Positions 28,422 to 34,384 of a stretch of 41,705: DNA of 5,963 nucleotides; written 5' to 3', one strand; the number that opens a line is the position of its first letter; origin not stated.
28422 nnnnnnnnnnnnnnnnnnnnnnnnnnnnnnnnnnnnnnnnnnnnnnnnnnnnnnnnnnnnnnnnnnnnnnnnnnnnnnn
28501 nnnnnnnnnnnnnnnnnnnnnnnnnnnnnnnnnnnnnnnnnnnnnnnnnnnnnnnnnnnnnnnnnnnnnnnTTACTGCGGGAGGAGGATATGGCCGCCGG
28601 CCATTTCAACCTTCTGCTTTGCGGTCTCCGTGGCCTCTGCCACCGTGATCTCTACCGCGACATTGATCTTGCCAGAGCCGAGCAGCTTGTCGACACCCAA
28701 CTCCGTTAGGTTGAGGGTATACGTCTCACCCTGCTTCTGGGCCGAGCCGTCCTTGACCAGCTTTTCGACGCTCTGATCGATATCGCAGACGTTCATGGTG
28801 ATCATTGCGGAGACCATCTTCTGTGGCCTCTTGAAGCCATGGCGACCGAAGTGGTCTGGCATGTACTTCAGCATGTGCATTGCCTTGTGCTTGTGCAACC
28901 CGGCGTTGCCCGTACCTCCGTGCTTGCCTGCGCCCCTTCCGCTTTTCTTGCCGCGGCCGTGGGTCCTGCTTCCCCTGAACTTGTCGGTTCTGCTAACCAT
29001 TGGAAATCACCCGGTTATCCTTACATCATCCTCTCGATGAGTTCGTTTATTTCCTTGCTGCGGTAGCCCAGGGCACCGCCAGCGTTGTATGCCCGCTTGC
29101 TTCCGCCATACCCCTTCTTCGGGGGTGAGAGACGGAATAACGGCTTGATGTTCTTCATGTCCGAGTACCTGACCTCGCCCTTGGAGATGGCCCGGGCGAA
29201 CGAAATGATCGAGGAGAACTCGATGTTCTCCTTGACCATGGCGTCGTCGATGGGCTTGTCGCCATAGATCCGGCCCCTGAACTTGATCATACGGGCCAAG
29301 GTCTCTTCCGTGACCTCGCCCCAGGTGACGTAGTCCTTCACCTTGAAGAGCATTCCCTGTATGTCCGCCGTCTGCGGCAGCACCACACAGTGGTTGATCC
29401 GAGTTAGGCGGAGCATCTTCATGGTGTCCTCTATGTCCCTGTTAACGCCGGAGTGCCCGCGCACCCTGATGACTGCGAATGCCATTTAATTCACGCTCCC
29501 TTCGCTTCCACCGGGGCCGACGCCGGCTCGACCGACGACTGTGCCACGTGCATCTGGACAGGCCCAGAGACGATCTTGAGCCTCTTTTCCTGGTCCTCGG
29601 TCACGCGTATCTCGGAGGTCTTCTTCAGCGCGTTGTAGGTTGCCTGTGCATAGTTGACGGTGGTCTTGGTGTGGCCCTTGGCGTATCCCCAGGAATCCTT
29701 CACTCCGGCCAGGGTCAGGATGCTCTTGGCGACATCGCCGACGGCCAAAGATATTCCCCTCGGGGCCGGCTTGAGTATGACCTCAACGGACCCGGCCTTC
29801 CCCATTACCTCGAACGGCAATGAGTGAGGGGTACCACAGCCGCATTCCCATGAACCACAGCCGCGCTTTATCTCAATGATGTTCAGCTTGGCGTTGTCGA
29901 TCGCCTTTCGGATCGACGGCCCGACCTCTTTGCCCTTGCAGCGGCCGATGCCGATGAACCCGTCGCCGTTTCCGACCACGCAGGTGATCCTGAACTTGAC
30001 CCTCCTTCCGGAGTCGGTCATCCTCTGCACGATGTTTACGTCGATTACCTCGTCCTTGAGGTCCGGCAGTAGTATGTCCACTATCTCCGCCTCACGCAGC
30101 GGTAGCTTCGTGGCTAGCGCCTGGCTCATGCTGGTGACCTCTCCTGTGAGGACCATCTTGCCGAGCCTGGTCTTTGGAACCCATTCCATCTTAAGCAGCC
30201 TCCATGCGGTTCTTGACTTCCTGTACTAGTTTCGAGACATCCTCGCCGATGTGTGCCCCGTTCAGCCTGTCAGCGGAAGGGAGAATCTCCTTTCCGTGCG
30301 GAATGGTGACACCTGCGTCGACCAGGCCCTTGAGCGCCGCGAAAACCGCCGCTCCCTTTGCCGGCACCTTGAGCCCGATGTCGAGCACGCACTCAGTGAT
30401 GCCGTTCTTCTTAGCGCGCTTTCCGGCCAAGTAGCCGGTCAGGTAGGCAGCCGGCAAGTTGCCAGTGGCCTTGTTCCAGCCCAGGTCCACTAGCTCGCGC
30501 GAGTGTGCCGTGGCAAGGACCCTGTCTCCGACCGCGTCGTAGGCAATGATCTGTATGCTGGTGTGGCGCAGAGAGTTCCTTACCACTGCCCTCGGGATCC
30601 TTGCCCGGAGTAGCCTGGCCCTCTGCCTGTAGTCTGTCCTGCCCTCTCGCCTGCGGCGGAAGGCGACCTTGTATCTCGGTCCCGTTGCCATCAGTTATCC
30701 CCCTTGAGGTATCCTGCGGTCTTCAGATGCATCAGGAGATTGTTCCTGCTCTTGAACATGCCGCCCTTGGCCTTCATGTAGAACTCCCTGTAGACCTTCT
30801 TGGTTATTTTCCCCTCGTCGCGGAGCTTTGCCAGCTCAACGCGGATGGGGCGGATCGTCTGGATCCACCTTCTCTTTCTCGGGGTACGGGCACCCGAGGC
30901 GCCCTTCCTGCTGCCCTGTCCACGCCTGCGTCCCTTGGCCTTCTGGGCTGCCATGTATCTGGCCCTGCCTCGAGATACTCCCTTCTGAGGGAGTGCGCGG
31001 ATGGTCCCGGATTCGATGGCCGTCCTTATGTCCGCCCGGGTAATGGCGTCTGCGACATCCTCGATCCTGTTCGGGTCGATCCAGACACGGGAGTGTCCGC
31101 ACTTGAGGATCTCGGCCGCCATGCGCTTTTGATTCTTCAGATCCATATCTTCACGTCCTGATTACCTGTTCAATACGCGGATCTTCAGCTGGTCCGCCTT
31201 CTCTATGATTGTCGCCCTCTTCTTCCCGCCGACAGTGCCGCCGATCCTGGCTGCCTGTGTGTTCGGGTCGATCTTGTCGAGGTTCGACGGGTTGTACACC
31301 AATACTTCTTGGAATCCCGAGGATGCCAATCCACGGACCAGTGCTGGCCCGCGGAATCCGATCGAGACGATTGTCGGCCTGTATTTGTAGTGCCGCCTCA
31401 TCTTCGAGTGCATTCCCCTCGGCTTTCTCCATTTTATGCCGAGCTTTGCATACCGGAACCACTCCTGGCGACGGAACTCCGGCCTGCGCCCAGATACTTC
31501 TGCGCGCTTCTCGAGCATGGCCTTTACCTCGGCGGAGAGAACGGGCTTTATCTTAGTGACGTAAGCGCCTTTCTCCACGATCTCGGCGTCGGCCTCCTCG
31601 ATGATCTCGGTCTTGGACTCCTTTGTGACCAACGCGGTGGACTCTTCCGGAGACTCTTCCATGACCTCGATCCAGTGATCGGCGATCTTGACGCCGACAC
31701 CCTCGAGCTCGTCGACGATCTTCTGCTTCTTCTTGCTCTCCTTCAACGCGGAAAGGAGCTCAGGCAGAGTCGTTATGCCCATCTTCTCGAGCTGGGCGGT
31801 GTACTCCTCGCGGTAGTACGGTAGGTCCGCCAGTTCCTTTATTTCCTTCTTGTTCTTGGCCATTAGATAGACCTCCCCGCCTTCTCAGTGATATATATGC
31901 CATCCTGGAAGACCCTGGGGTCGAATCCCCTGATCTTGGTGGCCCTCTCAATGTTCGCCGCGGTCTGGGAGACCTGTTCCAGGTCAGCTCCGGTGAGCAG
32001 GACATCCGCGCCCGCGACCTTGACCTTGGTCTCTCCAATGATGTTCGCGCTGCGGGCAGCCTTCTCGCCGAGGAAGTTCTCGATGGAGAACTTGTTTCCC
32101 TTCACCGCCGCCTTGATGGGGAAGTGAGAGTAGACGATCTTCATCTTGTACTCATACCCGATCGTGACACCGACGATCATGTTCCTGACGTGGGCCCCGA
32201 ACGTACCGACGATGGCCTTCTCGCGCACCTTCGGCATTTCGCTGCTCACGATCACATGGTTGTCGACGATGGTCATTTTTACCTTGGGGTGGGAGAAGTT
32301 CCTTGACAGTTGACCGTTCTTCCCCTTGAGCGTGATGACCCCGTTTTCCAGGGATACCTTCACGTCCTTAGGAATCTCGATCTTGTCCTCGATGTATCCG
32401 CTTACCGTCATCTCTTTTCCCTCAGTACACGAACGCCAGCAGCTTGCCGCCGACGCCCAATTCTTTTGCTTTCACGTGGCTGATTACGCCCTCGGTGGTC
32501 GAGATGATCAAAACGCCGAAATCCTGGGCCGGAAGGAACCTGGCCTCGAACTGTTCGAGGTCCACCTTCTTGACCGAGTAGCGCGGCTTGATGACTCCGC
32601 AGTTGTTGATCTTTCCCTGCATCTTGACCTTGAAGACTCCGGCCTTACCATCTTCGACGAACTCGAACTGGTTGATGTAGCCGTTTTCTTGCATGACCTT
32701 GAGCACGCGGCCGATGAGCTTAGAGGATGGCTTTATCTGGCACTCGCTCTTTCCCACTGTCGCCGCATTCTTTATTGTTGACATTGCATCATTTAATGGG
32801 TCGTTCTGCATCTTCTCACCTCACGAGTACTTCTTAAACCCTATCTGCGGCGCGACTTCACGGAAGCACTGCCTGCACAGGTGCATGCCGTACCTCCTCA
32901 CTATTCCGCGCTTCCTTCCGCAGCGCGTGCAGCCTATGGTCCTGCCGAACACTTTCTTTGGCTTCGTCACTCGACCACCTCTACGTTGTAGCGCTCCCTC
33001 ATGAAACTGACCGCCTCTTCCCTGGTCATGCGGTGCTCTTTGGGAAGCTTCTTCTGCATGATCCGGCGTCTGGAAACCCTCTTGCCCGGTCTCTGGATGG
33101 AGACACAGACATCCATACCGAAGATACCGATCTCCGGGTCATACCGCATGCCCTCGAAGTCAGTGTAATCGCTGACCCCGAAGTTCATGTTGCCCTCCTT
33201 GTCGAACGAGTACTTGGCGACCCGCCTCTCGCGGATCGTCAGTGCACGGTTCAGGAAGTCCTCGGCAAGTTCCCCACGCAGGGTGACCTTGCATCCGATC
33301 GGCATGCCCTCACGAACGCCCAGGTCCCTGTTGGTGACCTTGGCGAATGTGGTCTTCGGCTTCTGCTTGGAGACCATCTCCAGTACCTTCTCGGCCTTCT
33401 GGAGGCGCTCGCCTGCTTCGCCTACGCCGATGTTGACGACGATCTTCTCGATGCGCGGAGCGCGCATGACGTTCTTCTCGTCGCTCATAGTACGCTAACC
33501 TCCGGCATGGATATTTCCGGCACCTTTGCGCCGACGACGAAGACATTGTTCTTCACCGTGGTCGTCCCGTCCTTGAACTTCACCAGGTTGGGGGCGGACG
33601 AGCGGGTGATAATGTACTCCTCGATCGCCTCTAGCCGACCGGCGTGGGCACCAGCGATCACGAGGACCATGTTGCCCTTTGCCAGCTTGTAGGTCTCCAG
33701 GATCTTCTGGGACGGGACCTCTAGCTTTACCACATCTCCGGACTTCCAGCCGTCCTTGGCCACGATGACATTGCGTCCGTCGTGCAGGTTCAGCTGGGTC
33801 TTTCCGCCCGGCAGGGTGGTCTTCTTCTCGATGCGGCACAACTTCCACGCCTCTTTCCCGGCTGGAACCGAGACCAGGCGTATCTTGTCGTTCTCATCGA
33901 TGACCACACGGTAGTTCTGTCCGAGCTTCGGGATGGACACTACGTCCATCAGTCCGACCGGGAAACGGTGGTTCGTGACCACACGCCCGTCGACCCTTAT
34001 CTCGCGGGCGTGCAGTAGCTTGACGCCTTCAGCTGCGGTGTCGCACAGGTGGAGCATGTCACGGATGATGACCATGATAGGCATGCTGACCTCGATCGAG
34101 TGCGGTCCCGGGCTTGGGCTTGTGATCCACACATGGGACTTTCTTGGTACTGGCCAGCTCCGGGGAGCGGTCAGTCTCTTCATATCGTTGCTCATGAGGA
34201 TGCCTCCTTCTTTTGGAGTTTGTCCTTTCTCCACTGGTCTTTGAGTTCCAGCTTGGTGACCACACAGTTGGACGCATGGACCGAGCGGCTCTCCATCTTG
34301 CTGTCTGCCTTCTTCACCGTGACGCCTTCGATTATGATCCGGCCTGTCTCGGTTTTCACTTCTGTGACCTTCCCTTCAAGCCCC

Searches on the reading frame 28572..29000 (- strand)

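Call 94: search_protein_families(library=pfam, proteins=[window:28572-29000:-], max_evalue=0.00001)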
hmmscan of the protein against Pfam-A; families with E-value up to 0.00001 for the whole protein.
window:28572-29000:- (142 aa): 1 family
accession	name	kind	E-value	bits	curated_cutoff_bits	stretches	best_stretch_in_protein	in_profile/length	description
PF00828.25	Ribosomal_L27A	-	2.2e-12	47.6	21.5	1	69-138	2-71/72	Ribosomal proteins 50S-L15, 50S-L18e, 60S-L27A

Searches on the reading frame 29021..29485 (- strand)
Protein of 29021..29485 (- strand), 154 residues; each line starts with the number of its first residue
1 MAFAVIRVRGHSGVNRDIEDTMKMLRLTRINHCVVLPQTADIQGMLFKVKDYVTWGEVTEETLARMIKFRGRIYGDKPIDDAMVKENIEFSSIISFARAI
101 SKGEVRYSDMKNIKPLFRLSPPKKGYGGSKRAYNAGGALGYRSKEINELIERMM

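Call 94: search_protein_families(library=pfam, proteins=[window:29021-29485:-], max_evalue=0.00001)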
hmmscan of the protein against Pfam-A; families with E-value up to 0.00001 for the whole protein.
window:29021-29485:- (154 aa): 1 family
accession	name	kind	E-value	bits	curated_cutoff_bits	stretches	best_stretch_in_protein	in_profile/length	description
PF00327.25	Ribosomal_L30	-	1.8e-17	63.3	23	1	3-53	1-51/51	Ribosomal protein L30p/L7e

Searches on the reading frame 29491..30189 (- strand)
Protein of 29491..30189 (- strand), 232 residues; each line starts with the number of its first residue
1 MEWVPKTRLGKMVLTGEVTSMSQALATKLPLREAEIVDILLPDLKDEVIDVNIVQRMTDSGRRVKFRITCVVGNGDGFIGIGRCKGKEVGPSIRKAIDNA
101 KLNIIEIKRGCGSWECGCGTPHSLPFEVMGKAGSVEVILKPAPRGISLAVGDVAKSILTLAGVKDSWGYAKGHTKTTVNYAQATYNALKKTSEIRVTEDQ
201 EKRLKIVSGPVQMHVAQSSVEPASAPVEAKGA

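Call 94: search_protein_families(library=pfam, proteins=[window:29491-30189:-], max_evalue=0.00001)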
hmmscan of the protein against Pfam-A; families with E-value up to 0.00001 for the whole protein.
window:29491-30189:- (232 aa): 2 families
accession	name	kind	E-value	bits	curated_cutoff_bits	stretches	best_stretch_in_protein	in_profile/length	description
PF00333.26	Ribosomal_S5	-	1.4e-22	79.9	27.1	1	44-108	1-65/65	Ribosomal protein S5, N-terminal domain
PF03719.21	Ribosomal_S5_C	-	1.1e-18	66.9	21.5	1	130-195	1-65/71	Ribosomal protein S5, C-terminal domain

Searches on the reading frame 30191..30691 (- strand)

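Call 94: search_protein_families(library=pfam, proteins=[window:30191-30691:-], max_evalue=0.00001)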
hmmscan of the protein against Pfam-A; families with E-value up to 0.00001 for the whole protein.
window:30191-30691:- (166 aa): 2 families
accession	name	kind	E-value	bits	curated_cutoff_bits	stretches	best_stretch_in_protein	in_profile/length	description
PF17144.9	Ribosomal_L5e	-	2.4e-27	96.4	27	2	6-95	2-98/163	Ribosomal large subunit proteins 60S L5, and 50S L18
PF00861.27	Ribosomal_L18p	-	5.6e-06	27.1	27.8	1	12-106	7-94/116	Ribosomal L18 of archaea, bacteria, mitoch. and chloroplast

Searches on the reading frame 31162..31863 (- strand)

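Call 94: search_protein_families(library=pfam, proteins=[window:31162-31863:-], max_evalue=0.00001)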
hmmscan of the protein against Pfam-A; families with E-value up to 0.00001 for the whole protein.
window:31162-31863:- (233 aa): 1 family
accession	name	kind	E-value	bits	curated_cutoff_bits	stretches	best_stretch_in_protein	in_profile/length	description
PF01655.23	Ribosomal_L32e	-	3e-36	124.4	25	1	127-232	1-108/108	Ribosomal protein L32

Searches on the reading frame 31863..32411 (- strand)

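Call 94: search_protein_families(library=pfam, proteins=[window:31863-32411:-], max_evalue=0.00001)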
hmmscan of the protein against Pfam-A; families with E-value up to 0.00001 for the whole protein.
window:31863-32411:- (182 aa): 1 family
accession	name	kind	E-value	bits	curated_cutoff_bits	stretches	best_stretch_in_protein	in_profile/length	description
PF00347.28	Ribosomal_L6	-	6.9e-24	84.9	27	2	13-83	1-78/80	Ribosomal protein L6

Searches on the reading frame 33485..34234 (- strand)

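Call 94: search_protein_families(library=pfam, proteins=[window:33485-34234:-], max_evalue=0.00001)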
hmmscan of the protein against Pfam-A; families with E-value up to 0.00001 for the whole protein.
window:33485-34234:- (249 aa): 2 families
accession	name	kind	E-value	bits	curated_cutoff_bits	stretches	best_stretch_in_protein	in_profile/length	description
PF00900.26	Ribosomal_S4e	-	1.9e-24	85.6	25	1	105-178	2-75/75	Ribosomal family S4e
PF08071.17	RS4NT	-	4.4e-13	49.4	27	1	18-48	7-37/37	RS4NT (NUC023) domain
